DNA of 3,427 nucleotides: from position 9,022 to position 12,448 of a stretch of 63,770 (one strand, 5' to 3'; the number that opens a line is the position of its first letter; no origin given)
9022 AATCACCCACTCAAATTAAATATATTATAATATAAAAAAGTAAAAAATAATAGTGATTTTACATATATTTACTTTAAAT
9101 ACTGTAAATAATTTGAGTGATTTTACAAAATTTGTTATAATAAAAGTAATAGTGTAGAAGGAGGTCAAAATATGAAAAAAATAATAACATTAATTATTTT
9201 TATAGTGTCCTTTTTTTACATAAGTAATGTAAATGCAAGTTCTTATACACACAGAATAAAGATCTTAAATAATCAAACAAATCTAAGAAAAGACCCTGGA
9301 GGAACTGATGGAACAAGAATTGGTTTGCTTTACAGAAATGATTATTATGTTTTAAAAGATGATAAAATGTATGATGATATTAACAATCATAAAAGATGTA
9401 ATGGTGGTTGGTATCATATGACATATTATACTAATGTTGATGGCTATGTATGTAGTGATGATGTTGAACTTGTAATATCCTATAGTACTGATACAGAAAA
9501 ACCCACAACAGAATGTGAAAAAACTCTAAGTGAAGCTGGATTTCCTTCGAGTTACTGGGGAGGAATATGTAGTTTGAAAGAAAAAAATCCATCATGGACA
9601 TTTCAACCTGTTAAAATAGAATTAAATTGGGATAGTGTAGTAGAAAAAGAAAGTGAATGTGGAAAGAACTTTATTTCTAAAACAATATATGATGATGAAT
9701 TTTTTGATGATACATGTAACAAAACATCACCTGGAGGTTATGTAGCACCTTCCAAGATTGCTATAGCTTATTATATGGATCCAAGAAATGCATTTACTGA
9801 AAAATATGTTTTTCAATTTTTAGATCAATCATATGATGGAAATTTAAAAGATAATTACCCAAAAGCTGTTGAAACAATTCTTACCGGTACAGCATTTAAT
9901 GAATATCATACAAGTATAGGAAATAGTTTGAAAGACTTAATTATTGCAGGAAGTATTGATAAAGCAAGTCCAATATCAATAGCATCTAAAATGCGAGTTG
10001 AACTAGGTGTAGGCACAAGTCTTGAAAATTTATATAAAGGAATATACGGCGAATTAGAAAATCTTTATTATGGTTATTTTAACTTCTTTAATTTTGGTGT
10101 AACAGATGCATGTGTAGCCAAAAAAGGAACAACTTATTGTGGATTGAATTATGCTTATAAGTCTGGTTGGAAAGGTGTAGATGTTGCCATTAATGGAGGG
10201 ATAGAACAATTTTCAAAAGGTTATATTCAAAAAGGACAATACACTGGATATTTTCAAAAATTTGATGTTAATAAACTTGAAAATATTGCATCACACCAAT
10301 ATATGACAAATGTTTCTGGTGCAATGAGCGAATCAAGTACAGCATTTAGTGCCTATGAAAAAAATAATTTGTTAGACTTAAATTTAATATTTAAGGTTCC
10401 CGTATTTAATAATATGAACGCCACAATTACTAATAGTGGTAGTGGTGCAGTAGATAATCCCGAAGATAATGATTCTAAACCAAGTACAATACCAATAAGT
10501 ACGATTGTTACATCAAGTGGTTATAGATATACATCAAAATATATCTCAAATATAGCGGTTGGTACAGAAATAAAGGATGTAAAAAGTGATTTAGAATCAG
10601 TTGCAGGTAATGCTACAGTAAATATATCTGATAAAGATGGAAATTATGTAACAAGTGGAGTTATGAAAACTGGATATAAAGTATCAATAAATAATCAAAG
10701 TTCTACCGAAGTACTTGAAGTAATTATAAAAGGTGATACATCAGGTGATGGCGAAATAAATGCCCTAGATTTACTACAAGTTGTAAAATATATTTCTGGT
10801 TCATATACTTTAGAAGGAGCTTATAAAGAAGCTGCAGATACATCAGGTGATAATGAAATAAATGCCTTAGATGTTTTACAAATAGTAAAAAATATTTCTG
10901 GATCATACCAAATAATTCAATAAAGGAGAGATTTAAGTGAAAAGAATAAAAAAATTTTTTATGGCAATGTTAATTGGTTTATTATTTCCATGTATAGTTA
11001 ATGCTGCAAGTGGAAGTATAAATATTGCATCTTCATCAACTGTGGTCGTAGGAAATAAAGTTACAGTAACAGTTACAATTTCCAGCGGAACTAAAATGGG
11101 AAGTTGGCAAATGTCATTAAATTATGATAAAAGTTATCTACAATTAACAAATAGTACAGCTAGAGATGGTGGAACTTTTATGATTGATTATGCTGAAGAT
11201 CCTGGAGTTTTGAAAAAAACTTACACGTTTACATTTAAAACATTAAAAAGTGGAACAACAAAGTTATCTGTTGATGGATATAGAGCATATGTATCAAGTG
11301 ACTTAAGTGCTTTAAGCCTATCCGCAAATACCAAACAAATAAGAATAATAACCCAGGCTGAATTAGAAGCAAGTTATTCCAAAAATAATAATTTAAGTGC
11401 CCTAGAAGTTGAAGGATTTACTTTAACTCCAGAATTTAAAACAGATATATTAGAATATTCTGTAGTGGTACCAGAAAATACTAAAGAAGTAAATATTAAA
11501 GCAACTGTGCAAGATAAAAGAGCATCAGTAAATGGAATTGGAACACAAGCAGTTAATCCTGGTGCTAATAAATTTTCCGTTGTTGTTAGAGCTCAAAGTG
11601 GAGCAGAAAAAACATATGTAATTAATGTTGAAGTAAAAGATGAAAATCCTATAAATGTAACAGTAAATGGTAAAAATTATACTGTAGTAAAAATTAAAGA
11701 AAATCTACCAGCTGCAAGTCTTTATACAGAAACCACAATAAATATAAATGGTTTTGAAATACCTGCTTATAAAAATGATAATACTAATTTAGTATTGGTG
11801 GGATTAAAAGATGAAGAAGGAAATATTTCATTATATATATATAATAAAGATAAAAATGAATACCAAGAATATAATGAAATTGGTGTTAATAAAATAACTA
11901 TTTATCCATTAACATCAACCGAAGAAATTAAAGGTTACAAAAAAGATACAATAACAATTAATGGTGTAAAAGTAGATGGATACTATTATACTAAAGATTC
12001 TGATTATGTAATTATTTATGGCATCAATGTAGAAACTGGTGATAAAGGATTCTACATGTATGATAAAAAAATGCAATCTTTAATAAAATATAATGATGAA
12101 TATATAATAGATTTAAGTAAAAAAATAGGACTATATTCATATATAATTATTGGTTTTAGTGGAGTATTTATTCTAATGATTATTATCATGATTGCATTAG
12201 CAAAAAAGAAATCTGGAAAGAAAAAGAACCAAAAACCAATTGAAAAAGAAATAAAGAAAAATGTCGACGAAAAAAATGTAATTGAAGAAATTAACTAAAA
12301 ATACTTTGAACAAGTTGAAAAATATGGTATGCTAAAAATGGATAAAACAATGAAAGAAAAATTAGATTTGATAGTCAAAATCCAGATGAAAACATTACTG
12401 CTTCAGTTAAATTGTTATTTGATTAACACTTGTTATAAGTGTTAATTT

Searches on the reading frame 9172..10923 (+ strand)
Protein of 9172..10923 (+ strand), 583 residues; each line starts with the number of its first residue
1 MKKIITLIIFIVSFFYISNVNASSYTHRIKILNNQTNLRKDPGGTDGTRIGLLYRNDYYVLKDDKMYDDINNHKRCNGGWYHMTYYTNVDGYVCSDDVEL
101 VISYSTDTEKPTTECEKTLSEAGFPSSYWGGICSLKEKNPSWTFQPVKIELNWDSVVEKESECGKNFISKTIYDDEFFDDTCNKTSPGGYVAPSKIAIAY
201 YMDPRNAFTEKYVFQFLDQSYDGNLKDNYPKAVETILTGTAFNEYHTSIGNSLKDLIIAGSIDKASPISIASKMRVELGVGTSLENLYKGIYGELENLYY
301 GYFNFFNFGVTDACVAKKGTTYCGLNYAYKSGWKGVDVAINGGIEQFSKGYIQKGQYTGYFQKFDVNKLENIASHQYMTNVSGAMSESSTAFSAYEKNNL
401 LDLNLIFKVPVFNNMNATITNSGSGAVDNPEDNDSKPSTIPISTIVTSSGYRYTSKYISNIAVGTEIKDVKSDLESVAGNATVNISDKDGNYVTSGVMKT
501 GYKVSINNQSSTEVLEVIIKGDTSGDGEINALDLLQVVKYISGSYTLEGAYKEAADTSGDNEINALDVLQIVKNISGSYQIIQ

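Call 78: search_protein_families(library=pfam, proteins=[window:9172-10923:+], max_evalue=0.001)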
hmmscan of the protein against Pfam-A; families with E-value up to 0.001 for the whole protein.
window:9172-10923:+ (583 aa): 1 family
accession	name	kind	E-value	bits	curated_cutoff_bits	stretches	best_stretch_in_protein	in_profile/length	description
PF00404.24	Dockerin_1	-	7.7e-14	52.1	22.9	1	520-575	1-56/57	Dockerin type I domain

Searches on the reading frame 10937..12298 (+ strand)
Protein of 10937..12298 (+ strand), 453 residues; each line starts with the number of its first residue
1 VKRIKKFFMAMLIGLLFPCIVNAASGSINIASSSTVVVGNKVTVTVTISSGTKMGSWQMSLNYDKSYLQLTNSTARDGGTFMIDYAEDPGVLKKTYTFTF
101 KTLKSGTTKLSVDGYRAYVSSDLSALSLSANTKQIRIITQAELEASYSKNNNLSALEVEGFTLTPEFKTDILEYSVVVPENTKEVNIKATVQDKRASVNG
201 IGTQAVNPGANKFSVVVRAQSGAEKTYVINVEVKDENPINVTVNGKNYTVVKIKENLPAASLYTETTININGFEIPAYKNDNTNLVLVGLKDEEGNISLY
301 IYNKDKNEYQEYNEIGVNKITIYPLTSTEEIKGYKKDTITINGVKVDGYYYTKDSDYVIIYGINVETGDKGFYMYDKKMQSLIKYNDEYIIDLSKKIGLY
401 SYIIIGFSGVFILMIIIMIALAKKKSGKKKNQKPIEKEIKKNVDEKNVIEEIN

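Call 78: search_protein_families(library=pfam, proteins=[window:10937-12298:+], max_evalue=0.001)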
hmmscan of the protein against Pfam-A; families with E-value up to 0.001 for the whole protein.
window:10937-12298:+ (453 aa): 1 family
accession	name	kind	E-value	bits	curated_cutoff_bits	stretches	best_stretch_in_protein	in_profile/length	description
PF12733.13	Cadherin-like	-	2.9e-08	34.5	24.2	1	153-232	1-87/89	Cadherin-like beta sandwich domain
